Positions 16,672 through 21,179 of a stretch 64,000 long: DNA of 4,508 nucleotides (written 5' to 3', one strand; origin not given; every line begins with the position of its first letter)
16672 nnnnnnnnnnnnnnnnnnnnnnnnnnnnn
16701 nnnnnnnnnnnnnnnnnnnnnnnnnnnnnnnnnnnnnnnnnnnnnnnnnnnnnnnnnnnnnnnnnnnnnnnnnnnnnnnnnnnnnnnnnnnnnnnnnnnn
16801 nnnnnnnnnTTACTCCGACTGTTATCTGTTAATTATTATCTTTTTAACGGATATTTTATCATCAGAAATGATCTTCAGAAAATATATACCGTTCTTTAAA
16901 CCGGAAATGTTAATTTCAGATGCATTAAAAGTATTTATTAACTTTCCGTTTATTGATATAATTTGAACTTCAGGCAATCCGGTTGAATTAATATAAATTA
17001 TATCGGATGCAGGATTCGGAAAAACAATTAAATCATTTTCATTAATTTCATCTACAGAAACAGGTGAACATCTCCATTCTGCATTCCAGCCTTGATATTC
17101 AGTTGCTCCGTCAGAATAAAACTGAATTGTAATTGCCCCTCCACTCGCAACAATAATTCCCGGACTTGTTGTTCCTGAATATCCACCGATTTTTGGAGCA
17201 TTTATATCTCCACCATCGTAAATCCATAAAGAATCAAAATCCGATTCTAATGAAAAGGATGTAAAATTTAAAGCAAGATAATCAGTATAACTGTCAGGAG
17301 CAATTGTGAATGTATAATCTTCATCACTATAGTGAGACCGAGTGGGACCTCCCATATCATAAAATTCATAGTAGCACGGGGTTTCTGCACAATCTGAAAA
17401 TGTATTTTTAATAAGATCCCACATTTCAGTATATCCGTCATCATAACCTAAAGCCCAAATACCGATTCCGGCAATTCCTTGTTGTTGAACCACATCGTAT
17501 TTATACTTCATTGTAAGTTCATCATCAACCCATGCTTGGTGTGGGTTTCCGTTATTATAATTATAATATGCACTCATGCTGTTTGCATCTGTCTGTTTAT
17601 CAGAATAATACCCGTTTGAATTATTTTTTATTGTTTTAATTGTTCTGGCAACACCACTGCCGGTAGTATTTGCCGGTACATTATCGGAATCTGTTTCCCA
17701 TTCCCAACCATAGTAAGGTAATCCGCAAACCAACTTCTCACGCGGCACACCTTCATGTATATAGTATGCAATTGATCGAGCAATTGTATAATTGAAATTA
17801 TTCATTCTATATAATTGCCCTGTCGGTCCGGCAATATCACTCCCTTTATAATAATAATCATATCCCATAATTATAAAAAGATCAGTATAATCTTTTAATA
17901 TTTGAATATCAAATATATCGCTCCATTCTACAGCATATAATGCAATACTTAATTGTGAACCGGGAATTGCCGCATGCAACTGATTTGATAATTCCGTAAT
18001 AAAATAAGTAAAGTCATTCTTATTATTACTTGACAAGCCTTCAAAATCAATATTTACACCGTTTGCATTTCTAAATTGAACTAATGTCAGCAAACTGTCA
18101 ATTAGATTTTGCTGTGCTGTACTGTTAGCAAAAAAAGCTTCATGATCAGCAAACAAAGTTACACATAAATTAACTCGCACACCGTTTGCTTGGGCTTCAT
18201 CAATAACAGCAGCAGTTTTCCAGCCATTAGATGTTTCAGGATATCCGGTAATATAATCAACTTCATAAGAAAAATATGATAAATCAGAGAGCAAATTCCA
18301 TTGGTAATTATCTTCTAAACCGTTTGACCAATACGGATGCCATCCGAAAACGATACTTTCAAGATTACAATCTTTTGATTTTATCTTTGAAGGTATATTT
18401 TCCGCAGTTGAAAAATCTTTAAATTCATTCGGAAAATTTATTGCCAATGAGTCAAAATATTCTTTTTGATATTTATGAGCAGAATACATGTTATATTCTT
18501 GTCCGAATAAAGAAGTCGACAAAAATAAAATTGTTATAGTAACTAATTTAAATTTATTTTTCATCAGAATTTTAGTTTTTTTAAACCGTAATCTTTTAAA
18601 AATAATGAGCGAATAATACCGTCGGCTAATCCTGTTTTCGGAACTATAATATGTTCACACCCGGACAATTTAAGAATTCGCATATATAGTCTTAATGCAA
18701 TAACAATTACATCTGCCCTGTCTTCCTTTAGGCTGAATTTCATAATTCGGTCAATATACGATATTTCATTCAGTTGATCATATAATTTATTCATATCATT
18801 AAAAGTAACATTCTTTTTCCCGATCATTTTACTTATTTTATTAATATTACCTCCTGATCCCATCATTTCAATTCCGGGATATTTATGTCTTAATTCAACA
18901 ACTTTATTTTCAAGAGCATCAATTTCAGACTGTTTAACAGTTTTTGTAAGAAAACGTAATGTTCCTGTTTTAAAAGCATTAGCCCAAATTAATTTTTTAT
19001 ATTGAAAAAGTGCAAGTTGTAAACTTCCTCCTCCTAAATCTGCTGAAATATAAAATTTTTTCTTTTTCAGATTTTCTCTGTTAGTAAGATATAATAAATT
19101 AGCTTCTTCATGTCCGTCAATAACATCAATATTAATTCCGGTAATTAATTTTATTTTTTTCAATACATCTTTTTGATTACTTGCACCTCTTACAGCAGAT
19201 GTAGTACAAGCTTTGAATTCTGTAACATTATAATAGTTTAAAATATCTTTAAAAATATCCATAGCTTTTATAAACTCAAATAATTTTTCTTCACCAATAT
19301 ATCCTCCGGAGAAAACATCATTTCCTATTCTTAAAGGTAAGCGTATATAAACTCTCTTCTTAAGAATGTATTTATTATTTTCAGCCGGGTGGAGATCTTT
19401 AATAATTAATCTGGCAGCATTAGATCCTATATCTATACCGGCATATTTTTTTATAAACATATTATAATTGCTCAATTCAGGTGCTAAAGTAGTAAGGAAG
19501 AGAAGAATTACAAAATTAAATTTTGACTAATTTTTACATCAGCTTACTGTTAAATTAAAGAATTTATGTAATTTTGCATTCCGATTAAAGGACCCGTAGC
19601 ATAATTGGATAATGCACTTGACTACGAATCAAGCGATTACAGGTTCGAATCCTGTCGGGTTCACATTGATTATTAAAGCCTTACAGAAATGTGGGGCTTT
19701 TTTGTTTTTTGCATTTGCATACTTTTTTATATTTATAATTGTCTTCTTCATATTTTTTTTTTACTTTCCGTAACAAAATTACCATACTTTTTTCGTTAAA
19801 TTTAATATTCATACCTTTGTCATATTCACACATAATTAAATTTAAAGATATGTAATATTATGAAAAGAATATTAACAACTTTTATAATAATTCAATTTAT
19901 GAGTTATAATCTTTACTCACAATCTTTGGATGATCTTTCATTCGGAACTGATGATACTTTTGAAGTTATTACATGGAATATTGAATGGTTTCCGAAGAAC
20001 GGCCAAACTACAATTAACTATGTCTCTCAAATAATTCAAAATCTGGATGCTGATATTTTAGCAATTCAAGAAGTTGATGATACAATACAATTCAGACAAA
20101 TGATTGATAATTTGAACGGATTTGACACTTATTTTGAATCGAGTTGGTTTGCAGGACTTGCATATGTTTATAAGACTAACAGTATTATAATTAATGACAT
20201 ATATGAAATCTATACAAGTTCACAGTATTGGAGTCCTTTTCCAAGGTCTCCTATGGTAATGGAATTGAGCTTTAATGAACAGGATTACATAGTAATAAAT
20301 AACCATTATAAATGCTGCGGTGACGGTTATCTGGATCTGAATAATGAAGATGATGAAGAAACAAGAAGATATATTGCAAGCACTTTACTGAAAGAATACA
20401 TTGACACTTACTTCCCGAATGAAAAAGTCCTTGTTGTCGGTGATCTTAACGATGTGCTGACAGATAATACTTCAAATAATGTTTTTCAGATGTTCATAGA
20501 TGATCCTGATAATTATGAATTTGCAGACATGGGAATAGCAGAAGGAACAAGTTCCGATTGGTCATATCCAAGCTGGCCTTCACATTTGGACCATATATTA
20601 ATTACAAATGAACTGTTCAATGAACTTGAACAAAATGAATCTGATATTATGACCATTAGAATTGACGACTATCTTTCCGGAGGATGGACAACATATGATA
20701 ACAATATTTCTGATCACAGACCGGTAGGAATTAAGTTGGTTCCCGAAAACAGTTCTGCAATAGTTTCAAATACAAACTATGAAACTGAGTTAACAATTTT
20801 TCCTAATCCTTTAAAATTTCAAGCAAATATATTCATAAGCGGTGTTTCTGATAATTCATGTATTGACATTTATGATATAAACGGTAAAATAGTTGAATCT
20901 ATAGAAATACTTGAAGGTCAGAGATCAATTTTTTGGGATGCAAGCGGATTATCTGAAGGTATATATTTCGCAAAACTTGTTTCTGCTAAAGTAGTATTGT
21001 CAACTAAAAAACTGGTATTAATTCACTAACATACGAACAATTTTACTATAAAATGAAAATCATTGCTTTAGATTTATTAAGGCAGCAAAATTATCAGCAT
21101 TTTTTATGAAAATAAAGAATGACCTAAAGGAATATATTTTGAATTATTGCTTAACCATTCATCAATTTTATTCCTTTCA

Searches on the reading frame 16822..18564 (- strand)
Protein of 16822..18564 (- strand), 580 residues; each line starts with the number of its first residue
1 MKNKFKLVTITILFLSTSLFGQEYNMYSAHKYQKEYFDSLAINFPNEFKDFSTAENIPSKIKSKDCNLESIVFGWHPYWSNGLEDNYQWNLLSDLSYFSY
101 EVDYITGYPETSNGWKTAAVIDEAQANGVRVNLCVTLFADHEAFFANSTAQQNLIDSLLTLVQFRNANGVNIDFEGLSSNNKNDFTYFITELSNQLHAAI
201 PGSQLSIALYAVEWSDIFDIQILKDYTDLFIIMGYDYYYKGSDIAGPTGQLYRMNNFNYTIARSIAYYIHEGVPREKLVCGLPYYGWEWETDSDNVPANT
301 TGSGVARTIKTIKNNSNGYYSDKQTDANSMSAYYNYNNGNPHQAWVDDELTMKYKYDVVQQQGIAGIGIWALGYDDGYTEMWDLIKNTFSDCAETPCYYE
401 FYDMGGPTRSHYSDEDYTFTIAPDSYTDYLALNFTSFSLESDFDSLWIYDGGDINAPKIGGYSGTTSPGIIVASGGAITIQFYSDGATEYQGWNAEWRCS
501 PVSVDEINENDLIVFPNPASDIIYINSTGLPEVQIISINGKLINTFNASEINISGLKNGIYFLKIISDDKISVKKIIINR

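Call 13: search_protein_families(library=pfam, proteins=[window:16822-18564:-], max_evalue=0.001)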
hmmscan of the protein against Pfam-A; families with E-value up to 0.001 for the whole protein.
window:16822-18564:- (580 aa): 3 families
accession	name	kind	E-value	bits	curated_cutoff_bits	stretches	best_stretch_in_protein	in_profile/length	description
PF00704.34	Glyco_hydro_18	-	9.3e-34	118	29.6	1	144-375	83-317/317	Glycosyl hydrolases family 18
PF18962.6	Por_Secre_tail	-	2e-13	50.9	27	1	514-578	1-75/75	Secretion system C-terminal sorting domain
PF00431.26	CUB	-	7.7e-08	33.1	21.4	1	429-496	38-109/110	CUB domain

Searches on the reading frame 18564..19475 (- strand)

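Call 13: search_protein_families(library=pfam, proteins=[window:18564-19475:-], max_evalue=0.001)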
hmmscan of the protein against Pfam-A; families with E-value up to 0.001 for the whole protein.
window:18564-19475:- (303 aa): 1 family
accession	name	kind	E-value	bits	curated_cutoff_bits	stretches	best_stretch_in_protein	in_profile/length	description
PF02541.22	Ppx-GppA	-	1.6e-30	106.9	27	1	48-293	20-283/285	Ppx/GppA phosphatase family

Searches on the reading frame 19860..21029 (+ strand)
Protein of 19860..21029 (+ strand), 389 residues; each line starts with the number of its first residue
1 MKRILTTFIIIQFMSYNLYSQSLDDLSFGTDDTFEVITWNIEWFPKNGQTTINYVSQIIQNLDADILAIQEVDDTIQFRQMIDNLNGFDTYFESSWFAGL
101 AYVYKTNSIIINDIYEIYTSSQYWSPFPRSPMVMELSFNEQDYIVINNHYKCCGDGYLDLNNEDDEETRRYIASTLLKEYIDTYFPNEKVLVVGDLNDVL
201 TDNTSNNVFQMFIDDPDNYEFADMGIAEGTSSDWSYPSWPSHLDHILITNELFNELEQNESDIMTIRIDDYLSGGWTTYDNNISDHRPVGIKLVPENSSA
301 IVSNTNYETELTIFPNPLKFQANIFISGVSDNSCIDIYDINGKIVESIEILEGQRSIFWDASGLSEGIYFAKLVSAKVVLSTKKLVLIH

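Call 13: search_protein_families(library=pfam, proteins=[window:19860-21029:+], max_evalue=0.001)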
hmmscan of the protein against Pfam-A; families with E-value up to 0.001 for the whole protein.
window:19860-21029:+ (389 aa): 3 families
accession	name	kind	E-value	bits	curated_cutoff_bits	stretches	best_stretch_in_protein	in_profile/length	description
PF03372.29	Exo_endo_phos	-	4.3e-14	53.2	24.5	1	37-286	1-225/225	Endonuclease/Exonuclease/phosphatase family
PF18962.6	Por_Secre_tail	-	1.6e-11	44.8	27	1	313-386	1-74/75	Secretion system C-terminal sorting domain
PF19580.5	Exo_endo_phos_3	-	0.00011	21.8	27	1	129-255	130-255/311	Endonuclease/Exonuclease/phosphatase family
